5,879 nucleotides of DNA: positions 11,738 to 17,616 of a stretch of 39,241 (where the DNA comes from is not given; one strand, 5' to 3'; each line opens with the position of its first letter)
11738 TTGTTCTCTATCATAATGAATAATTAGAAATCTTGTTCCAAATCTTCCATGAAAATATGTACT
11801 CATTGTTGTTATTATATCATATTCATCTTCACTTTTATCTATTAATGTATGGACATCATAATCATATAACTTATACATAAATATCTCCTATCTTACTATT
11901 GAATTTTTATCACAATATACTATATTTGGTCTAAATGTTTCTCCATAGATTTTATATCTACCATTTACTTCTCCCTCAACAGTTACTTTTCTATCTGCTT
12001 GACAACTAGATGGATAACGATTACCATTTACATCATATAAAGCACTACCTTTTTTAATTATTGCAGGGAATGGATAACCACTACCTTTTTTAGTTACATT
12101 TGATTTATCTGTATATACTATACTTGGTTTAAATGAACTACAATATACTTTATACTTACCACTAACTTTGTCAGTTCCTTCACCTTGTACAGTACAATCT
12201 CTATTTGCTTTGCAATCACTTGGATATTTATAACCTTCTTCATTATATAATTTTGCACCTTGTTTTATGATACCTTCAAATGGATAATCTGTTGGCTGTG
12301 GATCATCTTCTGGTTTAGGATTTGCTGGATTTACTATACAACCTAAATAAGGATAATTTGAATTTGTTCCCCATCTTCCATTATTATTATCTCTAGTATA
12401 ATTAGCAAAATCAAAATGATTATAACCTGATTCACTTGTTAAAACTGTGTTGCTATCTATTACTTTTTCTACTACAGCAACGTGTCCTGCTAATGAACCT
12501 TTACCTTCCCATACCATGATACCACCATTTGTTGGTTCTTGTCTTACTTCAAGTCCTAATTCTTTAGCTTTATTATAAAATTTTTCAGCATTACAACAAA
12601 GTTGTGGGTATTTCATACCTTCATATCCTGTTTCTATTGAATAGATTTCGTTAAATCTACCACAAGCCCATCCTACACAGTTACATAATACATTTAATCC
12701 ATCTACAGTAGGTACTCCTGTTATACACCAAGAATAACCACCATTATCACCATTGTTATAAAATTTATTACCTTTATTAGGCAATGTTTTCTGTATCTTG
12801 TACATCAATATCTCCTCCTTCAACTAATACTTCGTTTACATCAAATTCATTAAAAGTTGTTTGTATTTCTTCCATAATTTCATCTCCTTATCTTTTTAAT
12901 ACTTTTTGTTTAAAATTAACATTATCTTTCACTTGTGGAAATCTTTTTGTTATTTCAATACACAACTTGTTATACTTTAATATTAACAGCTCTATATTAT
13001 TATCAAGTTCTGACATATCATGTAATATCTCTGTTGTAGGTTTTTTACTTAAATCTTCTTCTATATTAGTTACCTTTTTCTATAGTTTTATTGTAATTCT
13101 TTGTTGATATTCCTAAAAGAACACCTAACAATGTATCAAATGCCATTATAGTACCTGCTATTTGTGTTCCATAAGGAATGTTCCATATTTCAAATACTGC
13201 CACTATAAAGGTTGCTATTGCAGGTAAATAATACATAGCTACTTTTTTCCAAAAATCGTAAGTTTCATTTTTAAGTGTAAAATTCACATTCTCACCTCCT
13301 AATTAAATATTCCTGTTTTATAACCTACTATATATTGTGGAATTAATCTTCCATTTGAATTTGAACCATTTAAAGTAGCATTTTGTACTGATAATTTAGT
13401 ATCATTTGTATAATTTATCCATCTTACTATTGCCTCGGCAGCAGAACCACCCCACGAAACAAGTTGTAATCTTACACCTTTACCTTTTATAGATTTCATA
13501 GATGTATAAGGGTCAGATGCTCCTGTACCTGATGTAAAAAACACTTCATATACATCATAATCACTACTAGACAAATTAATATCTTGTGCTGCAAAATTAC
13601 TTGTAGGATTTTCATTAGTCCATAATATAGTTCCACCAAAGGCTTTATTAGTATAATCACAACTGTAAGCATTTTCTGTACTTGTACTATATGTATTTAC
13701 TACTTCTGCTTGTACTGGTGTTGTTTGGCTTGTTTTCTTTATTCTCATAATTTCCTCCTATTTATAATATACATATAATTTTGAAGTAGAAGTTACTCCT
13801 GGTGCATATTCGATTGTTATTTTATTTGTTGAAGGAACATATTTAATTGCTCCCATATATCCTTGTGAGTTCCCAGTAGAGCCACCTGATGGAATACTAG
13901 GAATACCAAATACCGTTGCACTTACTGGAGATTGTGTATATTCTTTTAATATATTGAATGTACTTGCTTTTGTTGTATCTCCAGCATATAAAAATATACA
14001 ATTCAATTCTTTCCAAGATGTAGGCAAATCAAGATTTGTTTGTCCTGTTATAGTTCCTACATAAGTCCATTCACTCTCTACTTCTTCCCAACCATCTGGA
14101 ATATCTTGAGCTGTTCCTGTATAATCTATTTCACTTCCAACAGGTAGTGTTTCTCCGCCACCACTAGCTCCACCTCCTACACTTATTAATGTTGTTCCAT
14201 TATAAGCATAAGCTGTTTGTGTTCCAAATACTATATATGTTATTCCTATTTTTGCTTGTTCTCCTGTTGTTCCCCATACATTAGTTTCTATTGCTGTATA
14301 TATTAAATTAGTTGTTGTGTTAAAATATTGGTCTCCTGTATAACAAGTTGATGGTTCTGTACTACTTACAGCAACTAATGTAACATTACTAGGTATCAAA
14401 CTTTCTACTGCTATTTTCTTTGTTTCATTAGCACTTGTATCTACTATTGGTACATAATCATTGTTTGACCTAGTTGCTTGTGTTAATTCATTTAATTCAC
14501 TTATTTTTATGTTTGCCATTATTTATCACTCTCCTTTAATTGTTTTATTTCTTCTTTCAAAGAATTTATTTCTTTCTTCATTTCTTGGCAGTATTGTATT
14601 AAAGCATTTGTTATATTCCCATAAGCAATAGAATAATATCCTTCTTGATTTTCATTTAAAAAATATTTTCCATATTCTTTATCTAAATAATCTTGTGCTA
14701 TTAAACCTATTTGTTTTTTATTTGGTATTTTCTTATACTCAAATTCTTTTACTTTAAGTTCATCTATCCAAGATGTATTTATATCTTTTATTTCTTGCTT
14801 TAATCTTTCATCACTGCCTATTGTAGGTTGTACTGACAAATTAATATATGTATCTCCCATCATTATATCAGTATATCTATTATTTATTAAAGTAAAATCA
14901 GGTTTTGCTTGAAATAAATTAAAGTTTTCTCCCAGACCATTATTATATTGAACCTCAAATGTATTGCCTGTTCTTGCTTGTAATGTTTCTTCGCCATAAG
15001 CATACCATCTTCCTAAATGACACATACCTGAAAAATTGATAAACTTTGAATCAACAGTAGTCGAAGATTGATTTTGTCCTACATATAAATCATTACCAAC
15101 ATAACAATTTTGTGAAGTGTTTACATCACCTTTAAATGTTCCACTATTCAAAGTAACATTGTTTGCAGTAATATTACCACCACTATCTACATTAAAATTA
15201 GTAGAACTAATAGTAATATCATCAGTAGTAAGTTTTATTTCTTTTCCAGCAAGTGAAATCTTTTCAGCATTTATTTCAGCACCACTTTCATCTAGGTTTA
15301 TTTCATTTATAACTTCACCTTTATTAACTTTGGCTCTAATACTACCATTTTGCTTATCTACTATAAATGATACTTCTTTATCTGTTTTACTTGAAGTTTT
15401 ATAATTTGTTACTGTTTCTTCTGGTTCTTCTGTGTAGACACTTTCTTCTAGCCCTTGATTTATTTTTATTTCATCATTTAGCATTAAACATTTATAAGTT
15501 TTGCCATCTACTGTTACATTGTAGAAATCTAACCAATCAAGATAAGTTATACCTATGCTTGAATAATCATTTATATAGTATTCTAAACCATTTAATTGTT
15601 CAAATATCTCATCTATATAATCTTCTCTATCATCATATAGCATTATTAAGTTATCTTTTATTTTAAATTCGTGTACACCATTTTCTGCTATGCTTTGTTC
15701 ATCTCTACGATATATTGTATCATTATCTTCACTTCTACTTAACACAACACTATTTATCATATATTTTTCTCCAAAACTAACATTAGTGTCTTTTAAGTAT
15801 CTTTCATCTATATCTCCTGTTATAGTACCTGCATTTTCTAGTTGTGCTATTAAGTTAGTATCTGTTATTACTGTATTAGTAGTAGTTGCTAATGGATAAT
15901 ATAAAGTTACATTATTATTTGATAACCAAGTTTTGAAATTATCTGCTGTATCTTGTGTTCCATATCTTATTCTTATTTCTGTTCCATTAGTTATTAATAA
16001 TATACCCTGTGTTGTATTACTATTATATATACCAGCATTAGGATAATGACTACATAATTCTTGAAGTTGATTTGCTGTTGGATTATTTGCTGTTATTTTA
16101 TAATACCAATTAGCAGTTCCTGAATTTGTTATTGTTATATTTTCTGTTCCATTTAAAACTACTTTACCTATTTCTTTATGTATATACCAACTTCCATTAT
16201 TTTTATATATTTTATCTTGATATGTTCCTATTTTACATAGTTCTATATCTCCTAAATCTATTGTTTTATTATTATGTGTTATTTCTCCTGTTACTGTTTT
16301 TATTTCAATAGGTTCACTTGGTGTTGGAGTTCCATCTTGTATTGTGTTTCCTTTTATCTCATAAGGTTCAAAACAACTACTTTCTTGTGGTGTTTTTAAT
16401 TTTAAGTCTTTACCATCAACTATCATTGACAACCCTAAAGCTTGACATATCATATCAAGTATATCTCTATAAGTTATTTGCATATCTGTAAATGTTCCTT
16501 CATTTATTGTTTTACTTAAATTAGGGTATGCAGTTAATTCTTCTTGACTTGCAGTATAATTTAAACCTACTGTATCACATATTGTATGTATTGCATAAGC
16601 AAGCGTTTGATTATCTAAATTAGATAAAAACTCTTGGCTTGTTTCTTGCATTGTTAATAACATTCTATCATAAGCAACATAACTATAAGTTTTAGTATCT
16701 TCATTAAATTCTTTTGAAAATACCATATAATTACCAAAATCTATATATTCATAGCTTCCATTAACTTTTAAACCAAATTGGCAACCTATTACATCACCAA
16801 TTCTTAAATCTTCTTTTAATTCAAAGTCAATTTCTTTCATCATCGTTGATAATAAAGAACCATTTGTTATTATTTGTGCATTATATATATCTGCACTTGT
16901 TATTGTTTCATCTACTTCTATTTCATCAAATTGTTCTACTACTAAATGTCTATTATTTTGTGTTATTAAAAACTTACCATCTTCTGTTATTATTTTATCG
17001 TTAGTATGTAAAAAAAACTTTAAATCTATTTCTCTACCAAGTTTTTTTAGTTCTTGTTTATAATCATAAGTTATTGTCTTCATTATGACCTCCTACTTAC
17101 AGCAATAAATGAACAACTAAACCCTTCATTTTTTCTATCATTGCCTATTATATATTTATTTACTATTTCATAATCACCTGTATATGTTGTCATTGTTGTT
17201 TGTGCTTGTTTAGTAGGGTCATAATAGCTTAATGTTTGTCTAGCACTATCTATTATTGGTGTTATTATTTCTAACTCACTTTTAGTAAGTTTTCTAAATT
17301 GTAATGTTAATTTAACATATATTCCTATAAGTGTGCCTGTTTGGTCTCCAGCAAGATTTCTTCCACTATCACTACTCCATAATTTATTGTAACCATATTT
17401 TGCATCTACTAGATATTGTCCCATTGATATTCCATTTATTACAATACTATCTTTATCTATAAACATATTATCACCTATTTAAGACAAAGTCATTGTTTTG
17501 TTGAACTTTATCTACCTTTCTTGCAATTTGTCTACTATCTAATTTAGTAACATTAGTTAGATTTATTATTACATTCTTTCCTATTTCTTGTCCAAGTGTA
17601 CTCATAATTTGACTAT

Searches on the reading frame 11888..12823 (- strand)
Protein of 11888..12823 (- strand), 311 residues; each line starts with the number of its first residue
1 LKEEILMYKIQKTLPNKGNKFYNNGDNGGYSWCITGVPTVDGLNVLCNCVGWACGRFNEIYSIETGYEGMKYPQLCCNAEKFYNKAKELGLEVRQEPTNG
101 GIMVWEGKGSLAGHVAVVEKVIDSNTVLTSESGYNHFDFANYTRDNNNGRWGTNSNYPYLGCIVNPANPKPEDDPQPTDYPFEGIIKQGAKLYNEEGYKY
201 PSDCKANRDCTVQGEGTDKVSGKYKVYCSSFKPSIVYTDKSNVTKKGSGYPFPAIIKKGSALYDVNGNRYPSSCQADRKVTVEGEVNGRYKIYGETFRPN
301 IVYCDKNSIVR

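Call 76: search_protein_families(library=phrogs, proteins=[window:11888-12823:-], max_evalue=0.001)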
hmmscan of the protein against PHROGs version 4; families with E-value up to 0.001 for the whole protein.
window:11888-12823:- (311 aa): 0 families

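Call 77: search_protein_families(library=pfam, proteins=[window:11888-12823:-], max_evalue=0.01)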
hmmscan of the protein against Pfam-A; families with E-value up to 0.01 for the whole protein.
window:11888-12823:- (311 aa): 1 family
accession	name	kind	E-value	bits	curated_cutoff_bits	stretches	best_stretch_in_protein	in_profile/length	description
PF05257.22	CHAP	-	7e-11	42.9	26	1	48-132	10-80/81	CHAP domain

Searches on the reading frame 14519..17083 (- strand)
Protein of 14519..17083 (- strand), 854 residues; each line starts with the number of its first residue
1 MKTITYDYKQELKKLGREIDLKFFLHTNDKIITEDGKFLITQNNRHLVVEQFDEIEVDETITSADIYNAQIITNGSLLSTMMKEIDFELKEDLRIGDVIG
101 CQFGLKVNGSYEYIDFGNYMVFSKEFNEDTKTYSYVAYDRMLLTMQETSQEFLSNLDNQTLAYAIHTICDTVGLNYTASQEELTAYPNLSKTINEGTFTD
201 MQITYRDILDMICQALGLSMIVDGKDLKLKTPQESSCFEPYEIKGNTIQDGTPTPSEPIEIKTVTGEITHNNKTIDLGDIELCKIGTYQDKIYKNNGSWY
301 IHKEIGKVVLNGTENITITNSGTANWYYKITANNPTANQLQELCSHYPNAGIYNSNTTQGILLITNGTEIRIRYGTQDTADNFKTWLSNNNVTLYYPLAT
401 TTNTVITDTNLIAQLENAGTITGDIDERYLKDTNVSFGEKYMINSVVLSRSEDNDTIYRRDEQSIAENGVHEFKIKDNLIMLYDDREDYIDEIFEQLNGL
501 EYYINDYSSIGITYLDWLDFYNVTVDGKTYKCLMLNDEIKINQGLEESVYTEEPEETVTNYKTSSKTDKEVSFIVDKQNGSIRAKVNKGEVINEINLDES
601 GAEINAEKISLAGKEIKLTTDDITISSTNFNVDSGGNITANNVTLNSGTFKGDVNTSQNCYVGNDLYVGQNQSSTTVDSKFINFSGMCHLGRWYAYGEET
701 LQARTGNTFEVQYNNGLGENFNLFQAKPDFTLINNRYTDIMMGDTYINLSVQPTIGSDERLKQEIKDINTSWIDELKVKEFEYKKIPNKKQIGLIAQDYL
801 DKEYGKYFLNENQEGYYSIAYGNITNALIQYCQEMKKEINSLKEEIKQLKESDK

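Call 76: search_protein_families(library=phrogs, proteins=[window:14519-17083:-], max_evalue=0.001)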
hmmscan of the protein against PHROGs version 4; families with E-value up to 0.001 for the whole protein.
window:14519-17083:- (854 aa): 4 families
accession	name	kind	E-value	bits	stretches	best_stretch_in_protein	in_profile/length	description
phrog_1980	-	tail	5.6e-13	50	1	562-852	149-436/449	tail fiber protein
phrog_5668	-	tail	1.2e-10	40.8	1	749-852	1458-1564/1567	tail fiber protein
phrog_1330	-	tail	1.3e-08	34.2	1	762-852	1249-1353/1361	tail protein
phrog_14572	-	tail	6.9e-07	29.6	1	751-851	359-475/484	tail fiber protein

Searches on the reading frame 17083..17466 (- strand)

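Call 76: search_protein_families(library=phrogs, proteins=[window:17083-17466:-], max_evalue=0.001)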
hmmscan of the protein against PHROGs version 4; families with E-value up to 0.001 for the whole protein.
window:17083-17466:- (127 aa): 1 family
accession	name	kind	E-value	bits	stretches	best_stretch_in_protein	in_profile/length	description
phrog_1194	-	unknown function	1.5e-15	58.2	1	9-122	7-124/125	-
